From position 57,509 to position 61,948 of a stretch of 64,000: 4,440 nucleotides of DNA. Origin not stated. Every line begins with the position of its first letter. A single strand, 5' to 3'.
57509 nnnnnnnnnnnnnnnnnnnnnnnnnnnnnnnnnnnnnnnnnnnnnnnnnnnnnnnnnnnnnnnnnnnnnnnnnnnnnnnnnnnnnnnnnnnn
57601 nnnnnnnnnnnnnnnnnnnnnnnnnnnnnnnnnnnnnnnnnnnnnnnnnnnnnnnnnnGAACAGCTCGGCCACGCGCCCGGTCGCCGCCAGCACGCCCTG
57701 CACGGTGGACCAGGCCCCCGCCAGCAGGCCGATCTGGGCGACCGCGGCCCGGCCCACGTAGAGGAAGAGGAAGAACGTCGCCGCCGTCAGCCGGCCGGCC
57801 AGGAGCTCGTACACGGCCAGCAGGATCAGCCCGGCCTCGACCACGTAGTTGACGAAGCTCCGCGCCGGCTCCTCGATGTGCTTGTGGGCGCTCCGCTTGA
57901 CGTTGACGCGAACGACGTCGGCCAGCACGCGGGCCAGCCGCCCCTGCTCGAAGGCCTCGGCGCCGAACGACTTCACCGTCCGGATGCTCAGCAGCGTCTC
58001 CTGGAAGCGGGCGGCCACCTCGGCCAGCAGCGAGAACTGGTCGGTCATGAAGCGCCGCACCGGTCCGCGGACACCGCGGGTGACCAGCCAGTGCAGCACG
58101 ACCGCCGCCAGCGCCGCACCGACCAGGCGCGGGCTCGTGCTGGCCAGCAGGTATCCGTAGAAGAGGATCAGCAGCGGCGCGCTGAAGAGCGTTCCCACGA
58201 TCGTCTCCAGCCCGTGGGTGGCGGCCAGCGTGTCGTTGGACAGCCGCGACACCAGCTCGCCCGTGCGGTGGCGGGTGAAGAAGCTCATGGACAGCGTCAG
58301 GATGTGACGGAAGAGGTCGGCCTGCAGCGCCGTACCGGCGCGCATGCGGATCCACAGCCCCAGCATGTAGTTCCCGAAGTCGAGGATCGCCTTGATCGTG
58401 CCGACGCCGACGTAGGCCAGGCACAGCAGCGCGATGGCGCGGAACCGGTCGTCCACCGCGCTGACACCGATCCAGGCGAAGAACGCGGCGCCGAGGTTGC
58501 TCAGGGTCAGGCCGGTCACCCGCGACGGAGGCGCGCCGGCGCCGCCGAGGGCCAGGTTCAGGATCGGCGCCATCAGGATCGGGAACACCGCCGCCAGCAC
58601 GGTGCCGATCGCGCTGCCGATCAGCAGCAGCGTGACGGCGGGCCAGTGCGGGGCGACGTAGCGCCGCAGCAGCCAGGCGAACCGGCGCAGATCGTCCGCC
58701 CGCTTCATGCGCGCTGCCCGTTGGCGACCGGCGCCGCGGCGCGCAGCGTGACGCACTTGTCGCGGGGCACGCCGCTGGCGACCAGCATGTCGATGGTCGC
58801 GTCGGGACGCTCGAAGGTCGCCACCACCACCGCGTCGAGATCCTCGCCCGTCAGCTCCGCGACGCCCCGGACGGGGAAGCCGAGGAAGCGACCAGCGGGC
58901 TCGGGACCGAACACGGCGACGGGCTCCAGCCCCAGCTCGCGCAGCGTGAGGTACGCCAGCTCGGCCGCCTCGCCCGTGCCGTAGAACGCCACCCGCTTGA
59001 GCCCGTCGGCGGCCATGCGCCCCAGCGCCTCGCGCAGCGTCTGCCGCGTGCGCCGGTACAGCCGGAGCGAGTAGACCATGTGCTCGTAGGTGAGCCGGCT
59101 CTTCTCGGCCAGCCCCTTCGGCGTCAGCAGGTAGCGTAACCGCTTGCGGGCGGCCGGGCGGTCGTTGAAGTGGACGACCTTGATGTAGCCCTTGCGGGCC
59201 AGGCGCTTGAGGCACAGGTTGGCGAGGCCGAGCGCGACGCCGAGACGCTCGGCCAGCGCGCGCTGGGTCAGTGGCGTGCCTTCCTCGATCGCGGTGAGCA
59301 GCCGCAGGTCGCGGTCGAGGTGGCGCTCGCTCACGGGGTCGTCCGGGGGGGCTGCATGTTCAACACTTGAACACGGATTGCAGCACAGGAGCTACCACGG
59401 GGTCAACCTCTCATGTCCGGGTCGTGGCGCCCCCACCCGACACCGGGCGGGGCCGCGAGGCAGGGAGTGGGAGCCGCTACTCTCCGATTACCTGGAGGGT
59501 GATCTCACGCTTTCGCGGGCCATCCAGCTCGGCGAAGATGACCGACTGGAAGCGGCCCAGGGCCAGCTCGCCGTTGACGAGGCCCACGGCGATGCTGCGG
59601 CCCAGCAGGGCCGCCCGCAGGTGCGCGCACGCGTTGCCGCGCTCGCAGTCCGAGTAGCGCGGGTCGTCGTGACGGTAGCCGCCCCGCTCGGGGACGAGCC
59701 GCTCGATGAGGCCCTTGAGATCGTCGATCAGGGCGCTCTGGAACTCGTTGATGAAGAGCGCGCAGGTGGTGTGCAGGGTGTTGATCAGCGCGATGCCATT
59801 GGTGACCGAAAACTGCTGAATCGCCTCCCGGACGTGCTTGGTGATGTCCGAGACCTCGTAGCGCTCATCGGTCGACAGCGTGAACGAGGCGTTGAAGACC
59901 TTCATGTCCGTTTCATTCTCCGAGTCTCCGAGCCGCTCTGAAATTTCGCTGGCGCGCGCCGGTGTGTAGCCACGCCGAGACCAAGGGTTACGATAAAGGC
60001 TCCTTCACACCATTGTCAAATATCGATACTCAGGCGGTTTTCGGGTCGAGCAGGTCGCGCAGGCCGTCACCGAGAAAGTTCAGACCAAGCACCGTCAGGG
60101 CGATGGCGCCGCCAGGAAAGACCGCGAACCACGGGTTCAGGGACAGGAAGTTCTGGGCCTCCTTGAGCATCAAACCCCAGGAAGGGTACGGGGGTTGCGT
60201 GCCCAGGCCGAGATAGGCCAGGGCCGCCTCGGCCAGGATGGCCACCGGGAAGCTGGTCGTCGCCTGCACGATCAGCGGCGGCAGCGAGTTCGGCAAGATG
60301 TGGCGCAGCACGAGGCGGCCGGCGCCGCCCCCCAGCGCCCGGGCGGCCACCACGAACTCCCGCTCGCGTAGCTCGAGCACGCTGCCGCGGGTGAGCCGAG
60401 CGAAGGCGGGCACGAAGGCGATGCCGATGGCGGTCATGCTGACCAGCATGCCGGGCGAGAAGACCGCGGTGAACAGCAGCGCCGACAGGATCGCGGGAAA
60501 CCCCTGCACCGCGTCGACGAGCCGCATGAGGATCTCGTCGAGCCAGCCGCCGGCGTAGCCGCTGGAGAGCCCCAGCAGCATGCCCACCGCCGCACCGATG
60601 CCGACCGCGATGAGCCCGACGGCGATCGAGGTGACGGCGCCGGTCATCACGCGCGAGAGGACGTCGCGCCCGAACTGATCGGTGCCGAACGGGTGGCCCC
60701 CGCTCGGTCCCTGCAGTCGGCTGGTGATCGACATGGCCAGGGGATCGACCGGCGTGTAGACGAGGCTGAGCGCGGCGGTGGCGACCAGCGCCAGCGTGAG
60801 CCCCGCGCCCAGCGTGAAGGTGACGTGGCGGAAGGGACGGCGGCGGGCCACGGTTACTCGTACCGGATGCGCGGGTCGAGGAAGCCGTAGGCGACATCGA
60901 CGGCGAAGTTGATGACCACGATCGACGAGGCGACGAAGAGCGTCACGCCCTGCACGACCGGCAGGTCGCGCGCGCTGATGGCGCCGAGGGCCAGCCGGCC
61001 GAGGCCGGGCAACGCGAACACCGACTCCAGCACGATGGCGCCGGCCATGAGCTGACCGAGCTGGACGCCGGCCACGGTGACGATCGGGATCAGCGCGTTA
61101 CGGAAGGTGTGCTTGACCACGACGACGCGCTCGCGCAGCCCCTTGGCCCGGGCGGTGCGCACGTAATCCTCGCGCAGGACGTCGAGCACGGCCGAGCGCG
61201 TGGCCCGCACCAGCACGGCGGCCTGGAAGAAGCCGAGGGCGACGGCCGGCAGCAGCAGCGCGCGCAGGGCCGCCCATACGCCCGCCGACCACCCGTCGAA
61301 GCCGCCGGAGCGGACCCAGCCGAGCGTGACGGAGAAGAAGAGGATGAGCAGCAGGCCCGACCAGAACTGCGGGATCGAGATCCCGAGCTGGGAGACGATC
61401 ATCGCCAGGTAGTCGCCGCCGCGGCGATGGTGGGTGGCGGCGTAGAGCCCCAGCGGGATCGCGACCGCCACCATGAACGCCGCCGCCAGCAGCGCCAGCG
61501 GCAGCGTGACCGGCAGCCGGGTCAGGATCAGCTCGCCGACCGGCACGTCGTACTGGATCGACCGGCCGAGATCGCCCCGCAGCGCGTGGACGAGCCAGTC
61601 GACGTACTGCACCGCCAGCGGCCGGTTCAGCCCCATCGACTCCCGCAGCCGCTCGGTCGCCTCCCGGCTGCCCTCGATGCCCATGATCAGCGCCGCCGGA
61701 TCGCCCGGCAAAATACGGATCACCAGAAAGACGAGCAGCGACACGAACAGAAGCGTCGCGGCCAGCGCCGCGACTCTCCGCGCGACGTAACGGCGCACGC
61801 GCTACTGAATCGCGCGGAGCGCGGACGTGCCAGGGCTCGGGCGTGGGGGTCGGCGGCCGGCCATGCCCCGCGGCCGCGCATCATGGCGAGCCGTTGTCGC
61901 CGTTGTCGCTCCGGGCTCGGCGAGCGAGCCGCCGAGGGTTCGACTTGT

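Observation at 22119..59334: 37-kb, 33-gene single-strand glycan locus combining nonulosonic-acid, dideoxyhexose, radical-SAM and methylation chemistry with an ABC-flippase/ligase assembly logic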

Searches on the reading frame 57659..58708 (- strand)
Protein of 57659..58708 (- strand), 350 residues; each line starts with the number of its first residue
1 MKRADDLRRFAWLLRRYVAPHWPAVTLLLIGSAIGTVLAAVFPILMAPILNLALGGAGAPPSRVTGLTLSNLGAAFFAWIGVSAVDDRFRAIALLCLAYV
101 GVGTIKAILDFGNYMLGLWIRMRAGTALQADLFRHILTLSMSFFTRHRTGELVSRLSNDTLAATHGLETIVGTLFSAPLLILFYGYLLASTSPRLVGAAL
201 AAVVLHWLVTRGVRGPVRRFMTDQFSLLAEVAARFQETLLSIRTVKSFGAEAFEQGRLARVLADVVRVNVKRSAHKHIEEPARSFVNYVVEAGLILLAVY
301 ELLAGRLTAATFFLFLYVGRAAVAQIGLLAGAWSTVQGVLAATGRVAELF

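Call 87: search_solved_structures(query=window:57659-58708:-, max_evalue=0.01)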
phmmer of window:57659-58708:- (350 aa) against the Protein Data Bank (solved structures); distinct sequences matched with E-value up to 0.01: 118 (the best 60 are shown).
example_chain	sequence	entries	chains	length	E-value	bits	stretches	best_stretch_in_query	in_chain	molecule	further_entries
5mkk_A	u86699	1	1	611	7.8e-11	45.2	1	86-346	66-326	Multidrug resistance ABC transporter ATP-binding and permease protein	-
6raf_A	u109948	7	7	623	8.2e-11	45.1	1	86-346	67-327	Multidrug resistance ABC transporter ATP-binding and permease protein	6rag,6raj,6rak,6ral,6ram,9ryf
6rah_A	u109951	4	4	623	8.2e-11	45.1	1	86-346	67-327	Multidrug resistance ABC transporter ATP-binding and permease protein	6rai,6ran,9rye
7v5c_A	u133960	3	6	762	1e-09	41.5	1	83-317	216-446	ABC-type oligopeptide transporter ABCB9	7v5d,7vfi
8hf7_A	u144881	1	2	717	1e-09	41.5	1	72-310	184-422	Competence factor transporting ATP-binding protein/permease ComA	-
8hf6_A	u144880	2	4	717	1e-09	41.5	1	72-310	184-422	Competence factor transporting ATP-binding protein/permease ComA | Transport/processing ATP-binding protein ComA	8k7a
8hf4_A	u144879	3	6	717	1e-09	41.5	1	72-310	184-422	Transport/processing ATP-binding protein ComA | Competence factor transporting ATP-binding protein/permease ComA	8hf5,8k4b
9kwi_B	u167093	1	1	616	1.2e-09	41.2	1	96-349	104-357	ABC transporter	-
8wcw_B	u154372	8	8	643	1.4e-09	41.1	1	89-349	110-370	ABC transporter transmembrane region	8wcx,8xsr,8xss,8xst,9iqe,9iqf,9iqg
9rcv_E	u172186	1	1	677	6.2e-09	38.9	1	122-320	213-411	Antigen peptide transporter 2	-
9n63_B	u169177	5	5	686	6.3e-09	38.9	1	122-320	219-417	Antigen peptide transporter 2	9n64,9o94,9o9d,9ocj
5u1d_B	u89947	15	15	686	6.3e-09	38.9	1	122-320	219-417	Antigen peptide transporter 2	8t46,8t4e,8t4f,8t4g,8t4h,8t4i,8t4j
7ocy_A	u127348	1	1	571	4.3e-08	36.2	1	86-271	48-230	ABC transporter ATP-binding protein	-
6fn1_A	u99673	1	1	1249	6.9e-08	35.5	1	98-336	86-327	Human-mouse chimeric ABCB1 (ABCBHM)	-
6fn4_A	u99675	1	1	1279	7.3e-08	35.4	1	98-336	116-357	Apo form of Human-mouse chimeric ABCB1 (ABCB1HM) in complex with Antigen binding fragment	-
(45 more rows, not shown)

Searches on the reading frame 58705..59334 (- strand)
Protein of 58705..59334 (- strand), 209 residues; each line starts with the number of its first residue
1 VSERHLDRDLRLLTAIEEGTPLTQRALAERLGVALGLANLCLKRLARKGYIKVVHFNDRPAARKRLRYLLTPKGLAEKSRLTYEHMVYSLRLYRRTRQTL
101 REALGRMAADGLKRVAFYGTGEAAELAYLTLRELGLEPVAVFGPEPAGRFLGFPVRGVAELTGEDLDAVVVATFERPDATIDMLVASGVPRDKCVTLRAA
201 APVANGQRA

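Call 6: search_protein_families(library=pfam, proteins=[window:58705-59334:-], max_evalue=0.001)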
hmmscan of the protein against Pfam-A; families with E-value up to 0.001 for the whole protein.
window:58705-59334:- (209 aa): 6 families
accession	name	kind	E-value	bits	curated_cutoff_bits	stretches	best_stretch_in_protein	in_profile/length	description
PF13412.12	HTH_24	-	3.1e-09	36.7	21.9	1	7-52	3-48/48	Winged helix-turn-helix DNA-binding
PF12802.13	MarR_2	-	4.6e-07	30.4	27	1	9-53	7-52/61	MarR family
PF00392.27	GntR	-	6.7e-06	26.1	27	0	14-54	16-57/64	Bacterial regulatory proteins, gntR family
PF13545.12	HTH_Crp_2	-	8.8e-05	22.8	27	0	20-52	21-53/70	Crp-like helix-turn-helix domain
PF01047.28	MarR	-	9.3e-05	22.7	24.6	1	10-52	6-48/59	MarR family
PF03297.21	Ribosomal_S25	-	0.0006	20.4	28.8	0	22-57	57-92/101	S25 ribosomal protein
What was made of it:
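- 58705..59334 (-): wHTH regulator (209 aa), MarR_EPS-like. Its stop overlaps the ABC start by 4 nt. Pfam HTH_24/MarR_2 (call 6).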

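Call 52: search_protein_families(library=ncbifam, proteins=[window:58705-59334:-], max_evalue=0.000001)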
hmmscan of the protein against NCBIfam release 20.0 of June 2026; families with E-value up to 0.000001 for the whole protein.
window:58705-59334:- (209 aa): 1 family
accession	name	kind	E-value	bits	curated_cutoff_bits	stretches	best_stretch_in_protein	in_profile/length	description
TIGR04176.1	MarR_EPS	equivalog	3.7e-19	68.7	88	1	8-101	5-97/105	MarR family EPS-associated transcriptional regulator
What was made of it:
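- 58705..59334 (-): NCBIfam TIGR04176 MarR_EPS 68.7 bits, cut-off 88 (call 52).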

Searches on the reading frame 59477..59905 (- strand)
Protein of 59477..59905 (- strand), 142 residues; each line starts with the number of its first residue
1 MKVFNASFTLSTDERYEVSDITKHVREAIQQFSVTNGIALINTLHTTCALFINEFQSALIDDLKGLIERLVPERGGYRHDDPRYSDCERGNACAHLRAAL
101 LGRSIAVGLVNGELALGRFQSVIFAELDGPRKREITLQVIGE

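Call 9: search_protein_families(library=pfam, proteins=[window:59477-59905:-], max_evalue=0.001)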
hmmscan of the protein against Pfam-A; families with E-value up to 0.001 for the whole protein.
window:59477-59905:- (142 aa): 1 family
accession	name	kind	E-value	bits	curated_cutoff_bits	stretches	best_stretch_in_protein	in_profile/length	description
PF01894.22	UPF0047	-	1.3e-31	109.6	27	1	20-139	1-117/117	Uncharacterised protein family UPF0047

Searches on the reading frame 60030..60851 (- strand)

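Call 9: search_protein_families(library=pfam, proteins=[window:60030-60851:-], max_evalue=0.001)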
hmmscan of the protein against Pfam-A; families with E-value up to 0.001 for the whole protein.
window:60030-60851:- (273 aa): 1 family
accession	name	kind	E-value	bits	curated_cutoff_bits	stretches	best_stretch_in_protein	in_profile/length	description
PF00528.27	BPD_transp_1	-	2.1e-31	109.5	26.4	1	90-272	1-182/184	Binding-protein-dependent transport system inner membrane component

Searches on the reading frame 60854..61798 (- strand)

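Call 9: search_protein_families(library=pfam, proteins=[window:60854-61798:-], max_evalue=0.001)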
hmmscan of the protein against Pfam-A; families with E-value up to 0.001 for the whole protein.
window:60854-61798:- (314 aa): 2 families
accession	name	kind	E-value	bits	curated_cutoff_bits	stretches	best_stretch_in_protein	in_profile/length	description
PF00528.27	BPD_transp_1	-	2.6e-38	132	26.4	1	113-312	1-183/184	Binding-protein-dependent transport system inner membrane component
PF19300.4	BPD_transp_1_N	-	1.8e-14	54.3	23.8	1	1-101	1-113/114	Binding-prot-dependent transport system membrane comp, N-term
